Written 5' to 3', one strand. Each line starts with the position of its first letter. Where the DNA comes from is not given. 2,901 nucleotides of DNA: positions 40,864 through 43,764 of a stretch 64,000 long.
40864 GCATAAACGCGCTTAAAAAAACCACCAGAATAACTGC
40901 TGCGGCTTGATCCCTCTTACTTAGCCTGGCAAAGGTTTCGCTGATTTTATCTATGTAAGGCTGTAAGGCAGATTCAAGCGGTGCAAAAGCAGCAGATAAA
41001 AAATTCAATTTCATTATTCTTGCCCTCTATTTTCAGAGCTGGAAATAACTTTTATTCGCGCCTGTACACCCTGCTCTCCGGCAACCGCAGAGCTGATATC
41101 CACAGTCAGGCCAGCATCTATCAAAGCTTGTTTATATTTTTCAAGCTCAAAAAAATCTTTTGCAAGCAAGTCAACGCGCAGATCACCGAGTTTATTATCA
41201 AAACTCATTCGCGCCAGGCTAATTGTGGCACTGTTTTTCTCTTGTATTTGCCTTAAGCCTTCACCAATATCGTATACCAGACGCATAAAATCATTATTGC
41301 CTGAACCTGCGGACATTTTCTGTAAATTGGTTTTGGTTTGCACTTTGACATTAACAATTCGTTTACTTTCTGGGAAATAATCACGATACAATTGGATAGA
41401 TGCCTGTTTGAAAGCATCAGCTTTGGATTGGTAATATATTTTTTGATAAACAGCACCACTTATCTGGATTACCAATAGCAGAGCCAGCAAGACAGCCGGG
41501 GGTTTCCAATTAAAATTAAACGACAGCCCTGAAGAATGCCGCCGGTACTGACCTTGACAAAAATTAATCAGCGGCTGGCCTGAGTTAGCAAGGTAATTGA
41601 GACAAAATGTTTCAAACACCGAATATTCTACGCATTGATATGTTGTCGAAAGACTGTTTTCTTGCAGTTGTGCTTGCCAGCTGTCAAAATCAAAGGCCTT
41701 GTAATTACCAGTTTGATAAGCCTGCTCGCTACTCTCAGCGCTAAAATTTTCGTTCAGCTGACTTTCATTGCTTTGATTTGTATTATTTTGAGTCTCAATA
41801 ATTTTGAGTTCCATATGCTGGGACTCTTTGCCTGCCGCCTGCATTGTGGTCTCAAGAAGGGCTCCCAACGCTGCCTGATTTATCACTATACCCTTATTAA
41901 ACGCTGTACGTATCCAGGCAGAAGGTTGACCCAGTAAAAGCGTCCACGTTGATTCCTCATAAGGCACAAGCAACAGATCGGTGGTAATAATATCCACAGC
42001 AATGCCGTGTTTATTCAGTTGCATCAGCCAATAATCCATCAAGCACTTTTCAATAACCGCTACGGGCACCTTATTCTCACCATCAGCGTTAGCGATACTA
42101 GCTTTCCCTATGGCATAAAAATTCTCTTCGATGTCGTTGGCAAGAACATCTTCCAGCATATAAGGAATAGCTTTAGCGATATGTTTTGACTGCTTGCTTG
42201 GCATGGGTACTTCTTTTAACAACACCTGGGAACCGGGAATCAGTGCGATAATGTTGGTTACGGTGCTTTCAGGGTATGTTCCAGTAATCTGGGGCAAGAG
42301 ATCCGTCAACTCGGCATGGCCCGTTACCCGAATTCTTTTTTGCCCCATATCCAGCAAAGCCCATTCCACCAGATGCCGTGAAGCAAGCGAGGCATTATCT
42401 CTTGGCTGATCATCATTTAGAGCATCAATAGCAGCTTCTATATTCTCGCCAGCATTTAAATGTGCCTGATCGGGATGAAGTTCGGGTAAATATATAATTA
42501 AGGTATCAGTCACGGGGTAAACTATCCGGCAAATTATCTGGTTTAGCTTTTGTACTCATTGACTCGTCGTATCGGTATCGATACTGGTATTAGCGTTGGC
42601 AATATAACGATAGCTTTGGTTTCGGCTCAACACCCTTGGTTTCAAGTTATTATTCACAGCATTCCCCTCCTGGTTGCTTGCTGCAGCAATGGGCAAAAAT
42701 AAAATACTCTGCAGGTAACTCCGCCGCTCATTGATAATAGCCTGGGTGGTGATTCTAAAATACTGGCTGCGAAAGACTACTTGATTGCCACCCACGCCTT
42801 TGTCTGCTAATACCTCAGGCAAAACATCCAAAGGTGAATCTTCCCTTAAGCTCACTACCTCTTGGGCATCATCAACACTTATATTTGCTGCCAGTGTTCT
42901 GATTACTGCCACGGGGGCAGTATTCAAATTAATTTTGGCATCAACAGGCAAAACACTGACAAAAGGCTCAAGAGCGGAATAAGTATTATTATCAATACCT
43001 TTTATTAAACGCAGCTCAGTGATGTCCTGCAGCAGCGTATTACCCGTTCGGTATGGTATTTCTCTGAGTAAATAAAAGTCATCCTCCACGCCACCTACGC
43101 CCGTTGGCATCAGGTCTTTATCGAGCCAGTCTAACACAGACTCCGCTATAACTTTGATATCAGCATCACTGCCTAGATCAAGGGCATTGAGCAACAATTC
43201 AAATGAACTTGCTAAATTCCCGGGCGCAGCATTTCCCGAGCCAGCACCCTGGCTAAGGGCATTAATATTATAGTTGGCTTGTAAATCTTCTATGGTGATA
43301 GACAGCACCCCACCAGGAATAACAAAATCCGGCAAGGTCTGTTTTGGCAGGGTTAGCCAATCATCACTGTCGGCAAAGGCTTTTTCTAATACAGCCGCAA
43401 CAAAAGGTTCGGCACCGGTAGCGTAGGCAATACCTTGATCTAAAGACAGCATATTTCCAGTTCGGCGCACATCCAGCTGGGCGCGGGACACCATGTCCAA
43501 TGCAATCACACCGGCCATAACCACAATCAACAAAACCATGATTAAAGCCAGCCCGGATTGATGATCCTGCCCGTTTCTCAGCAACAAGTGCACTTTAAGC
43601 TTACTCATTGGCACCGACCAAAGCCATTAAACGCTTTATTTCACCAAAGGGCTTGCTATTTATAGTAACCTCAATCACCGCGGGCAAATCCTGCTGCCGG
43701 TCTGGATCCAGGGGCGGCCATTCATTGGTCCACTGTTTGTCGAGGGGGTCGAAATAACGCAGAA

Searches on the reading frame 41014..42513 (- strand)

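Call 57: search_protein_families(library=pfam, proteins=[window:41014-42513:-], max_evalue=0.00001)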
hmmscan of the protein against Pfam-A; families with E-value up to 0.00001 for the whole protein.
window:41014-42513:- (499 aa): 2 families
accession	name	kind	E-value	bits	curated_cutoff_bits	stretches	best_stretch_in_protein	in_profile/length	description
PF05134.19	T2SSL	-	1.9e-25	90.1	25.5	1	47-242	11-198/231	Type II secretion system (T2SS), protein L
PF12693.12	GspL_C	-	2.1e-21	76.9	29.6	1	335-488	6-153/158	GspL periplasmic domain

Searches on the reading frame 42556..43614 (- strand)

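Call 58: search_protein_families(library=pfam, proteins=[window:42556-43614:-], max_evalue=0.00001)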
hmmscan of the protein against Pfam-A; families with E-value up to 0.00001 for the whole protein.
window:42556-43614:- (352 aa): 2 families
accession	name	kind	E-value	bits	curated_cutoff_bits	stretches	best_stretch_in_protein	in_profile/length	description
PF21687.3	T2SSK_1st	-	2.1e-24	86.8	26.2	1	114-223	2-106/107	Type II secretion system (T2SS), protein K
PF03934.19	T2SSK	-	7.9e-08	33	24.2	1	228-276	1-49/63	Type II secretion system (T2SS), protein K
